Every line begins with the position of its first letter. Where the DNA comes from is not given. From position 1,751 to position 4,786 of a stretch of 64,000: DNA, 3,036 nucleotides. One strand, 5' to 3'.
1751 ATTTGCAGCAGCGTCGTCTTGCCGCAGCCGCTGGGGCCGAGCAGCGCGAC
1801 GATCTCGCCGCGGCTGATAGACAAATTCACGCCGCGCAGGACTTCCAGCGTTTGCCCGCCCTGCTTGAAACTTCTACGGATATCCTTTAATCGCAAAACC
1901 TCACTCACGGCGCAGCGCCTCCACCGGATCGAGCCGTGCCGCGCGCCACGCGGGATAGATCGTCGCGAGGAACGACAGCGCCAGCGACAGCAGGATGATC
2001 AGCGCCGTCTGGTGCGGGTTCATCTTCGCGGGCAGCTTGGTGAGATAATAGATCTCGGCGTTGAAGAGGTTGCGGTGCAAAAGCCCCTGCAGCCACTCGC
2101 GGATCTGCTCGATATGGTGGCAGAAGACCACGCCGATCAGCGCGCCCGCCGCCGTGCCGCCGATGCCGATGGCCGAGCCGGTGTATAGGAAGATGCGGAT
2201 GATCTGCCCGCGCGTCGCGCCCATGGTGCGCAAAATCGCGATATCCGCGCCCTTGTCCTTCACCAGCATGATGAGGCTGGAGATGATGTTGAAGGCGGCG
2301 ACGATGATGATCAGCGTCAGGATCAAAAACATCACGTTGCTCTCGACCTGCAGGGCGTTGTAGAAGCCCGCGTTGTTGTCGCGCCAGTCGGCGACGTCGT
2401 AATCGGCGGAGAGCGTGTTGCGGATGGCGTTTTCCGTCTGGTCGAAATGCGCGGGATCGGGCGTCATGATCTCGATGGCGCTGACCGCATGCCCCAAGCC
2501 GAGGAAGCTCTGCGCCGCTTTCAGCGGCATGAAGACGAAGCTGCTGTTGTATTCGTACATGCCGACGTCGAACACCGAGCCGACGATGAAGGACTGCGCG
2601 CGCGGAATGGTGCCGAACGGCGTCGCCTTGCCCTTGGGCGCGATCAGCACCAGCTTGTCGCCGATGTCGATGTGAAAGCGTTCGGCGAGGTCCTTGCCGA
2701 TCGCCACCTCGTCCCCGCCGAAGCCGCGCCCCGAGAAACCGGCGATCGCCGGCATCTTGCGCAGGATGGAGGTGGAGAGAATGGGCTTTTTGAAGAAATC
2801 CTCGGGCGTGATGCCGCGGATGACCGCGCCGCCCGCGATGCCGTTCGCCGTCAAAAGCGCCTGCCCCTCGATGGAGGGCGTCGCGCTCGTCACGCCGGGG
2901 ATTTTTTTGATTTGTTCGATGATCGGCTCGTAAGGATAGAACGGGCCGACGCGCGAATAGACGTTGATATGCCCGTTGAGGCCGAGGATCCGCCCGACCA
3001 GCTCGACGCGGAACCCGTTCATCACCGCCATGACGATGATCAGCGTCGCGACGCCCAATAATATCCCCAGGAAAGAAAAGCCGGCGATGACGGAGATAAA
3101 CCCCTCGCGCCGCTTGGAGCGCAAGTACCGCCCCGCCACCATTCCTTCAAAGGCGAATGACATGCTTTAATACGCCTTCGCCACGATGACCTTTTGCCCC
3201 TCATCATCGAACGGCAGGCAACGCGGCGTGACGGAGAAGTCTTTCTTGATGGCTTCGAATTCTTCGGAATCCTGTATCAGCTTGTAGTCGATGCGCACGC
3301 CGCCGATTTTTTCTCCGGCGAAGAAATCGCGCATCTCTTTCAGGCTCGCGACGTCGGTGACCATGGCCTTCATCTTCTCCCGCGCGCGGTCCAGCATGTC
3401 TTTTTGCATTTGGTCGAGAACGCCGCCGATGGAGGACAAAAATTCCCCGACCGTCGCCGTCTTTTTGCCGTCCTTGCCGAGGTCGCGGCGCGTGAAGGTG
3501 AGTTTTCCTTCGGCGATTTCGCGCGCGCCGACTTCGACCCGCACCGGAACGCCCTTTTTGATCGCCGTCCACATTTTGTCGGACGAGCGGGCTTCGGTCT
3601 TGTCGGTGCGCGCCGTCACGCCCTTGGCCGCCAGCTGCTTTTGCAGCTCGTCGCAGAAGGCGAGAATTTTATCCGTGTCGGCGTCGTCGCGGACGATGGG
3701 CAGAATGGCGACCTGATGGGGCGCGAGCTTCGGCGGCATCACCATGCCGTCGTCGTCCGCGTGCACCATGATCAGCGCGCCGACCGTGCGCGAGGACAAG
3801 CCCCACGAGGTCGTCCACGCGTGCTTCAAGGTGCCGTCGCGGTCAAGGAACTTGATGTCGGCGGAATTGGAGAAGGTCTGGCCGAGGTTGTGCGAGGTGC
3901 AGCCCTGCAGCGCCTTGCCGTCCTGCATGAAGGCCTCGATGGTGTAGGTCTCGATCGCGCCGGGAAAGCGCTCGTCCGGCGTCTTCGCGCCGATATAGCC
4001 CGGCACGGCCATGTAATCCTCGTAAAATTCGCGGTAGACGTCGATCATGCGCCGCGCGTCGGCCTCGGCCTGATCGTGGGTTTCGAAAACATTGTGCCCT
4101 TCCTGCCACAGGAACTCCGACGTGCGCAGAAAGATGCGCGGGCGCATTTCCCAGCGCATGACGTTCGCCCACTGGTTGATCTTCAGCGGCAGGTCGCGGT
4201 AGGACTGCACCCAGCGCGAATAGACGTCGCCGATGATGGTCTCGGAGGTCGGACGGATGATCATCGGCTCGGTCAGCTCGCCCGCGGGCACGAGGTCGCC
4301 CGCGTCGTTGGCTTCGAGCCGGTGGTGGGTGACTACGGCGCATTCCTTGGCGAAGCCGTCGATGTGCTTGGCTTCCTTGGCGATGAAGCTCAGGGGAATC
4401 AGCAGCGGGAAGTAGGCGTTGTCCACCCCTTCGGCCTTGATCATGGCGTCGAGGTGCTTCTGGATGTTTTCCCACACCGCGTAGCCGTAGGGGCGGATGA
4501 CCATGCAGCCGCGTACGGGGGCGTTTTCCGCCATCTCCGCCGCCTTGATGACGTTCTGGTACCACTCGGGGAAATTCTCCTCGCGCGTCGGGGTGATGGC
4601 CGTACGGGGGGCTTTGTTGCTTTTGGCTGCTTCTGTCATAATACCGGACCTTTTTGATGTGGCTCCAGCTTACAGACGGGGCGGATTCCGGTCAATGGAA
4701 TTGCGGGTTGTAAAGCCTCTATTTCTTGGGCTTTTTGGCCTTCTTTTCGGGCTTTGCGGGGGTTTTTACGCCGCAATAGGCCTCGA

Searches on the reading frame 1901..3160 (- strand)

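Call 61: search_protein_families(library=pfam, proteins=[window:1901-3160:-], max_evalue=0.00001)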
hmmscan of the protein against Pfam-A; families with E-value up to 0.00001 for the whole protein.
window:1901-3160:- (419 aa): 2 families
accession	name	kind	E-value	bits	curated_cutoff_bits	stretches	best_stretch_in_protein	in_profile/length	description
PF12704.14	MacB_PCD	-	7.4e-19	69.3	27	1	29-248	4-206/207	MacB-like periplasmic core domain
PF02687.27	FtsX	-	1.7e-15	57.6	25.5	1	279-412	2-120/120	FtsX-like permease C-terminal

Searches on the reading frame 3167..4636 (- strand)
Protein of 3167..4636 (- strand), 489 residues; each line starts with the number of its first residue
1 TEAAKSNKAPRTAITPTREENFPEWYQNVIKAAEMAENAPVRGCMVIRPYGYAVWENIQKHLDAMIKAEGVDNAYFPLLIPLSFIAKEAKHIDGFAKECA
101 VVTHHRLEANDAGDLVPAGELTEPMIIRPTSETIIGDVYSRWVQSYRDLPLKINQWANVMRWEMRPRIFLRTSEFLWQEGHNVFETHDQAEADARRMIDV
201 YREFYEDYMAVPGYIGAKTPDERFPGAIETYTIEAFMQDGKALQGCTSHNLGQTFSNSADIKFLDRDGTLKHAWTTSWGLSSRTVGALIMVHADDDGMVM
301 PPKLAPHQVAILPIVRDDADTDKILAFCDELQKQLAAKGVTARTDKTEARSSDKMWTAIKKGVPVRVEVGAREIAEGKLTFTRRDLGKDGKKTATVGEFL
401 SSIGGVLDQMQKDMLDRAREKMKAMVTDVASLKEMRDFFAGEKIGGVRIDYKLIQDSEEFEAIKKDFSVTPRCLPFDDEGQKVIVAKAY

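Call 61: search_protein_families(library=pfam, proteins=[window:3167-4636:-], max_evalue=0.00001)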
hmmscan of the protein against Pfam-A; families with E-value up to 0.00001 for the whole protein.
window:3167-4636:- (489 aa): 2 families
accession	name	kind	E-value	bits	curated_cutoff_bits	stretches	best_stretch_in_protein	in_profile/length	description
PF00587.30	tRNA-synt_2b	-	2.4e-15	57.5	29.3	1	123-289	9-176/179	tRNA synthetase class II core domain (G, H, P, S and T)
PF03129.25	HGTP_anticodon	-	5.2e-13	49.4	21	1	308-398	1-86/94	Anticodon binding domain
